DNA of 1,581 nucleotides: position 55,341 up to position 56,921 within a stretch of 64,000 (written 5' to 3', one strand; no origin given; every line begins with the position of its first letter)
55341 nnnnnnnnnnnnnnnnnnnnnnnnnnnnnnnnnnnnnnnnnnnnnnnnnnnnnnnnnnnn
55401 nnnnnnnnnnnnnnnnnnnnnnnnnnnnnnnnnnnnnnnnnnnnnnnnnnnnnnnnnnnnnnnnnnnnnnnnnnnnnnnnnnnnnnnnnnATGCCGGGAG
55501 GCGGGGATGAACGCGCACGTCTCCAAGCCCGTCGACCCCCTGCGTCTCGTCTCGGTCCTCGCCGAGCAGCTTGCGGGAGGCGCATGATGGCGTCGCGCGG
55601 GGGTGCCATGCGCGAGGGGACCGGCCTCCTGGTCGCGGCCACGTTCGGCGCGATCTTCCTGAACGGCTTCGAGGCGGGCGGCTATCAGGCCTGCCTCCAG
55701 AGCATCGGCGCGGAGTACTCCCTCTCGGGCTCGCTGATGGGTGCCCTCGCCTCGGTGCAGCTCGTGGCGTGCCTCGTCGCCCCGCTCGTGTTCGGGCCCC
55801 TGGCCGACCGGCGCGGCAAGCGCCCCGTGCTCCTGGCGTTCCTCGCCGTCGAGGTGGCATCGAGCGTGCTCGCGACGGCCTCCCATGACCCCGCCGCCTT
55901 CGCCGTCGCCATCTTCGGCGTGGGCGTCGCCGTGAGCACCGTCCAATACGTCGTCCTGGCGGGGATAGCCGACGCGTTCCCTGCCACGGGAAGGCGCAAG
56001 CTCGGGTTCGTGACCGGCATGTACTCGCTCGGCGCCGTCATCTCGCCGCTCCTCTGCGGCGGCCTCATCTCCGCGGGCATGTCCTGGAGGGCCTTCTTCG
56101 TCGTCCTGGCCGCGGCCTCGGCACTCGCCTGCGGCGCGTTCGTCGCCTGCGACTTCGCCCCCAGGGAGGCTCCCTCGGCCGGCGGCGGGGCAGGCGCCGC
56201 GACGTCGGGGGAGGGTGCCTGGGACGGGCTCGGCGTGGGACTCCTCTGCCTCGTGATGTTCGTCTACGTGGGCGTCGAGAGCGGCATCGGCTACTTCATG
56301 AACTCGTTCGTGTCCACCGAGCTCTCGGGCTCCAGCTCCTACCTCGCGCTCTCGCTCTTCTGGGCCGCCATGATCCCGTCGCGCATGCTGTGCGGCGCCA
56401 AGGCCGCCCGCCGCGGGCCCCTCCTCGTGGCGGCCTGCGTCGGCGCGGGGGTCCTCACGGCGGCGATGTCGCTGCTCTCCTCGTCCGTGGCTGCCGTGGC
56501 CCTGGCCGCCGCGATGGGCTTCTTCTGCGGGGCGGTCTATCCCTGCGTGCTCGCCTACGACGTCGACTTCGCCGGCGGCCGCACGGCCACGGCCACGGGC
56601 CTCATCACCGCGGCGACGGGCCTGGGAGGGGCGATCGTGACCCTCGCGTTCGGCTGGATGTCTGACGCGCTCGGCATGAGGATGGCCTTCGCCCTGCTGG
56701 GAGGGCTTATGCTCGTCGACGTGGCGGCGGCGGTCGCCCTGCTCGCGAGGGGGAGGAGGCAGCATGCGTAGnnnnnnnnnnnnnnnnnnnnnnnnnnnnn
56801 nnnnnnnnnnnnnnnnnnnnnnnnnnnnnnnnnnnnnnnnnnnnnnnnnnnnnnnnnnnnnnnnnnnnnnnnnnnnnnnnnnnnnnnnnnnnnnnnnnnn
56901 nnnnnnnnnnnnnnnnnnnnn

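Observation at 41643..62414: Twenty-one-kb block: four Hpt-less hybrid kinases, one free Hpt, and four c-di-GMP turnover proteins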

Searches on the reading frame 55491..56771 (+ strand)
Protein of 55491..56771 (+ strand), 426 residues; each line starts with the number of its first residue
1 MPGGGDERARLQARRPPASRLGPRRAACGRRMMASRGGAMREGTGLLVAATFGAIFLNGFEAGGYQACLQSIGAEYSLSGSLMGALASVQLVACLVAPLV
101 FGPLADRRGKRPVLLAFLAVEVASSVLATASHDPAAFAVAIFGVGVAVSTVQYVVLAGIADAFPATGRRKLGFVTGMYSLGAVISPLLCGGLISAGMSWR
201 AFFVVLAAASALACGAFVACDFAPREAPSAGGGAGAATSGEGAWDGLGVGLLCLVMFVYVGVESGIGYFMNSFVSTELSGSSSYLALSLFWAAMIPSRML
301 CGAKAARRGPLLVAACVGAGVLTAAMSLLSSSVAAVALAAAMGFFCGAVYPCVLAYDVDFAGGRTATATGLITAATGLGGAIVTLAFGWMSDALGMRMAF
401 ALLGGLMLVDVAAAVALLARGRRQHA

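Call 4: search_protein_families(library=pfam, proteins=[window:55491-56771:+], max_evalue=0.01)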
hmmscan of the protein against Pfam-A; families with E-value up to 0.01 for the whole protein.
window:55491-56771:+ (426 aa): 3 families
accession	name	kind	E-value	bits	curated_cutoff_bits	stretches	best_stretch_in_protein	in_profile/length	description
PF07690.21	MFS_1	-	3.9e-34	118.5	33.4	2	52-334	2-293/347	Major Facilitator Superfamily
PF06779.20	MFS_4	-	1.4e-07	31.6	26.3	1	92-216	238-361/364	Uncharacterised MFS-type transporter YbfB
PF00083.30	Sugar_tr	-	2.1e-05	24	22.3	1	76-224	42-195/452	Sugar (and other) transporter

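Call 55: search_protein_families(library=ncbifam, proteins=[window:55587-56768:+], max_evalue=0.001)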
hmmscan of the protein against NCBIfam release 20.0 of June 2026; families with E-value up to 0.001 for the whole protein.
window:55587-56768:+ (394 aa): 21 families
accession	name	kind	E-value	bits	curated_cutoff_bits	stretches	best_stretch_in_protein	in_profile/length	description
TIGR00880.1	2_A_01_02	superfamily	1.7e-15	57.4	131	1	64-181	9-130/141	multidrug resistance protein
TIGR00710.1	efflux_Bcr_CflA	subfamily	6.9e-13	48.8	200.9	1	33-182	24-173/385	Bcr/CflA family efflux MFS transporter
TIGR00898.1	2A0119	subfamily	2.8e-10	39.6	550.75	1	33-182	105-256/506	cation transport protein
NF033134.0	cmlA_floR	equivalog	8.8e-10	38.6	450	1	56-183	52-180/388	CmlA/FloR family chloramphenicol efflux MFS transporter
NF008314.0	PRK11102.1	equivalog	9.6e-10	38.3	303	1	33-182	29-178/396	Bcr/CflA family multidrug efflux MFS transporter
NF002982.0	PRK03699.1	equivalog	1.2e-09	37.8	221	1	37-389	31-384/395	MFS transporter TsgA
TIGR01272.1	gluP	subfamily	8e-09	35.4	202.55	1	197-370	122-299/310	glucose/galactose MFS transporter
TIGR00899.1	2A0120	subfamily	8e-09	35.1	522.3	1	24-378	7-366/375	sugar efflux transporter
NF008270.1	PRK11043.1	equivalog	9.3e-09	34.9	430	1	33-180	24-171/382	purine nucleoside transporter PunC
NF007782.0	PRK10473.1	subfamily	9.6e-09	34.8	417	1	33-181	22-170/394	MdtL family multidrug efflux MFS transporter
TIGR00895.1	2A0115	subfamily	6.1e-08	32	418.55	1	14-180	17-183/398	aromatic acid/H+ symport family MFS transporter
NF008654.0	PRK11652.1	equivalog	1.9e-07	30.3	479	1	36-181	31-176/397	multidrug efflux MFS transporter EmrD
NF049980.1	SfMCT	equivalog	4e-07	29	320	1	244-386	32-177/378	L-lactate MFS transporter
NF011932.2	PRK15403.1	equivalog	1.1e-06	28.1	700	1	44-181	40-177/402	multidrug efflux MFS transporter MdtM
NF052292.1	efflux_CraA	equivalog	1.9e-05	23.9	725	1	34-181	35-182/409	chloramphenicol efflux MFS transporter CraA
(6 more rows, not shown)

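Call 62: find_homologous_proteins(query=window:55587-56768:+, max_evalue=1e-20)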
Query window:55587-56768:+ (394 aa): 102 proteins with E <= 1e-20 among 8000 candidates.
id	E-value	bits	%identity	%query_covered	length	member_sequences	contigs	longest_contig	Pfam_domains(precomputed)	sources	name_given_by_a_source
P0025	1.4e-235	799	100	100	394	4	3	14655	PF06779.21,PF00083.31,PF07690.22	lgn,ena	-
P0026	3.8e-213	726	91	100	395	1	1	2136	PF06779.21,PF00083.31,PF07690.22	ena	-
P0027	2.1e-196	671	85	95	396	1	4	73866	PF06779.21,PF07690.22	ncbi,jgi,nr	ncbi:MAG: MFS transporter [Atopobiaceae bacterium]|jgi:MFS family permease|nr:MFS transporter [Atopo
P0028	1.4e-139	484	63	98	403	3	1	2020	PF06779.21,PF07690.22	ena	-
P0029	1.5e-138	480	65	99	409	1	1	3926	PF06779.21,PF07690.22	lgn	-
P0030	5.6e-130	452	60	94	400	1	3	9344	PF13347.13,PF06779.21,PF00083.31,PF07690.22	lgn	-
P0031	6.5e-128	445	59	96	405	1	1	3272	PF06779.21,PF00083.31,PF07690.22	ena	-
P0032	3.2e-125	436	56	95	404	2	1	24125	PF06779.21,PF07690.22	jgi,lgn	jgi:MFS family permease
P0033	6.4e-119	416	57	90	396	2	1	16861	PF06779.21,PF00083.31,PF07690.22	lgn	-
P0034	7.9e-118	412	55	96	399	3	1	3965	PF06779.21,PF07690.22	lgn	-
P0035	1.0e-106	376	51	96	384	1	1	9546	PF06779.21,PF07690.22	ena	-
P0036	1.2e-106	375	53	94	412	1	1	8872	PF06779.21,PF00083.31,PF12832.14,PF07690.22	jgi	-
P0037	4.1e-106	373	49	98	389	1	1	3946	PF06779.21,PF07690.22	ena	-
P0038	7.9e-106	373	52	95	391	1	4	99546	PF06779.21,PF12832.14,PF07690.22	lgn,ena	-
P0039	2.0e-105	371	51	95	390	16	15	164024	PF06779.21,PF12832.14,PF07690.22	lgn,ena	-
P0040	3.5e-103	364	48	94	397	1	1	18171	PF06779.21,PF07690.22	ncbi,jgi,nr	ncbi:MAG: MFS transporter [Eubacteriaceae bacterium]|jgi:MFS family permease|nr:MFS transporter [Eub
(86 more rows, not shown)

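Call 63: find_encoding_contigs(protein=P0027, flank=10000, max_places=1)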
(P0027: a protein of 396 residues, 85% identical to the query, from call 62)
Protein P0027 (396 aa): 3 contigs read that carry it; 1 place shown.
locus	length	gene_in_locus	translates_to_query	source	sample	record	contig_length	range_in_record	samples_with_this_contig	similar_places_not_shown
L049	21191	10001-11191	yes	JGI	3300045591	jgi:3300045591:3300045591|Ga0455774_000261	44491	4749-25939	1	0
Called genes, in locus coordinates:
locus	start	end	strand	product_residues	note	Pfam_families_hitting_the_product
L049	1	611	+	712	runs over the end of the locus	PF13487:HD_5, PF01966:HD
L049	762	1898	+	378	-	PF00990:GGDEF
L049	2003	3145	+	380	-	PF00990:GGDEF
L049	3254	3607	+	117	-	PF01627:Hpt (weak)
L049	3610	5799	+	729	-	PF00072:Response_reg, PF00990:GGDEF, PF00563:EAL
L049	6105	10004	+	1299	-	PF08447:PAS_3 (faint), PF13426:PAS_9 (faint), PF00989:PAS (faint), PF13188:PAS_8 (faint), PF08448:PAS_4, PF00512:HisKA, PF02518:HATPase_c, PF00072:Response_reg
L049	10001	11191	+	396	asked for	PF07690:MFS_1, PF06779:MFS_4 (weak), PF07690:MFS_1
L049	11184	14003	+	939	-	PF00497:SBP_bac_3, PF00512:HisKA, PF02518:HATPase_c, PF00072:Response_reg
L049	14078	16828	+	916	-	PF00497:SBP_bac_3, PF00512:HisKA, PF02518:HATPase_c, PF00072:Response_reg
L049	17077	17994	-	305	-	PF18741:MTES_1575 (weak)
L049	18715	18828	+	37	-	-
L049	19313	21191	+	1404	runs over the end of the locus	PF07963:N_methyl (weak), PF07581:Glug (faint)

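Call 64: find_encoding_contigs(protein=P0032, flank=10000, max_places=1)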
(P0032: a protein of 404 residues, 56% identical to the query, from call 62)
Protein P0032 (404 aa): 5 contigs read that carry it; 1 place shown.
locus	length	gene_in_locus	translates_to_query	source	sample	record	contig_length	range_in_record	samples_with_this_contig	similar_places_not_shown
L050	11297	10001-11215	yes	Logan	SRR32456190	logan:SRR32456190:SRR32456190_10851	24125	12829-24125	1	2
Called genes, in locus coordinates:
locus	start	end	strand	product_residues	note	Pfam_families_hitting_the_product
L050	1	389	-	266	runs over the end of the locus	-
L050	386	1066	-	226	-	-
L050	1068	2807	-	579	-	PF03382:DUF285, PF13306:LRR_5 (weak), PF03382:DUF285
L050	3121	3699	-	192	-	-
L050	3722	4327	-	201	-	-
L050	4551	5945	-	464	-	PF07690:MFS_1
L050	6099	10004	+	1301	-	PF08447:PAS_3, PF13426:PAS_9 (faint), PF00989:PAS (weak), PF08448:PAS_4, PF13188:PAS_8 (weak), PF00512:HisKA, PF02518:HATPase_c, PF00072:Response_reg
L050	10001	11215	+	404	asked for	PF07690:MFS_1, PF06779:MFS_4 (faint), PF07690:MFS_1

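Call 65: find_encoding_contigs(protein=P0039, flank=10000, max_places=1)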
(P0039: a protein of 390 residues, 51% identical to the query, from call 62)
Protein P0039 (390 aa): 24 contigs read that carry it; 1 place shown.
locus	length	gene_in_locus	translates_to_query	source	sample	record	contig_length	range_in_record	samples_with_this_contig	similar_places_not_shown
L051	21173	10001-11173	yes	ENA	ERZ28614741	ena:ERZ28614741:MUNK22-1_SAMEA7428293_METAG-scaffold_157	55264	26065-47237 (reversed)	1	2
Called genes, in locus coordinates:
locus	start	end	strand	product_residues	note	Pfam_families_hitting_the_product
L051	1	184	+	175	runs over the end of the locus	PF01966:HD (faint)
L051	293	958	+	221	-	PF01634:HisG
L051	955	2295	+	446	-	PF00815:Histidinol_dh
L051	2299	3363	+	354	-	PF00155:Aminotran_1_2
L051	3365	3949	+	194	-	PF00475:IGPD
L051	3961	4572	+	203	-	PF00117:GATase, PF01174:SNO (weak)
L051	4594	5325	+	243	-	PF00977:His_biosynth, PF01207:Dus (faint)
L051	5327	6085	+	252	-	PF00977:His_biosynth, PF03060:NMO (faint)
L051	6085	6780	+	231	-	PF01502:PRA-CH, PF01503:PRA-PH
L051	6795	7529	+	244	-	PF00881:Nitroreductase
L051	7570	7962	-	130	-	-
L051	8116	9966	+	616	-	PF06480:FtsH_ext, PF00004:AAA, PF07728:AAA_5 (weak), PF20720:nSTAND3 (faint), PF17862:AAA_lid_3, PF01434:Peptidase_M41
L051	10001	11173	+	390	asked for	PF07690:MFS_1, PF12832:MFS_1_like (faint), PF06779:MFS_4 (weak), PF07690:MFS_1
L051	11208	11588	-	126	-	-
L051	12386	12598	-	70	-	-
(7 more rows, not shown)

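Call 66: find_encoding_contigs(protein=P0040, flank=10000, max_places=1)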
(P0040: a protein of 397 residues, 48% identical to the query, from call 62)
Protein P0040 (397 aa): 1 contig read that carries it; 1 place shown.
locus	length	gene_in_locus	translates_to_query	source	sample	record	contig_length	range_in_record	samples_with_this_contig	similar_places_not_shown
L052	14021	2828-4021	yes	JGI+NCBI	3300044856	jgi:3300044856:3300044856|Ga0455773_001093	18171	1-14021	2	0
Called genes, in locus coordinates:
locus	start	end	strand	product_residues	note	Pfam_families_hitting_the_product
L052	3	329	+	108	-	?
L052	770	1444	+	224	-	PF00756:Esterase (faint)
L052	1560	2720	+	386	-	-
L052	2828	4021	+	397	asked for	PF06779:MFS_4 (faint), PF07690:MFS_1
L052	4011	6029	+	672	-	PF08448:PAS_4 (weak), PF00512:HisKA, PF02518:HATPase_c, PF00072:Response_reg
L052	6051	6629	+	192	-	-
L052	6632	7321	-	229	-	PF01980:TrmO_N, PF18389:TrmO_C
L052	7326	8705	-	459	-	-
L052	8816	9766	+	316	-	PF02826:2-Hacid_dh_C, PF00670:AdoHcyase_NAD (weak), PF03446:NAD_binding_2 (weak)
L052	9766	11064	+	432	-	PF01969:Ni_insertion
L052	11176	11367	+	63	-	PF00830:Ribosomal_L28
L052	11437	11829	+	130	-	PF03780:Asp23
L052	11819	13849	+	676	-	PF17191:RecG_wedge, PF01336:tRNA_anti-codon (weak), PF00270:DEAD, PF04851:ResIII, PF00271:Helicase_C, PF22590:Cas3-like_C_2 (weak), PF19833:RecG_dom3_C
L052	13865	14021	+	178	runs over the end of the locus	PF03602:Cons_hypoth95, PF05175:MTS (weak), PF02086:MethyltransfD12 (faint), PF02475:TRM5-TYW2_MTfase (weak)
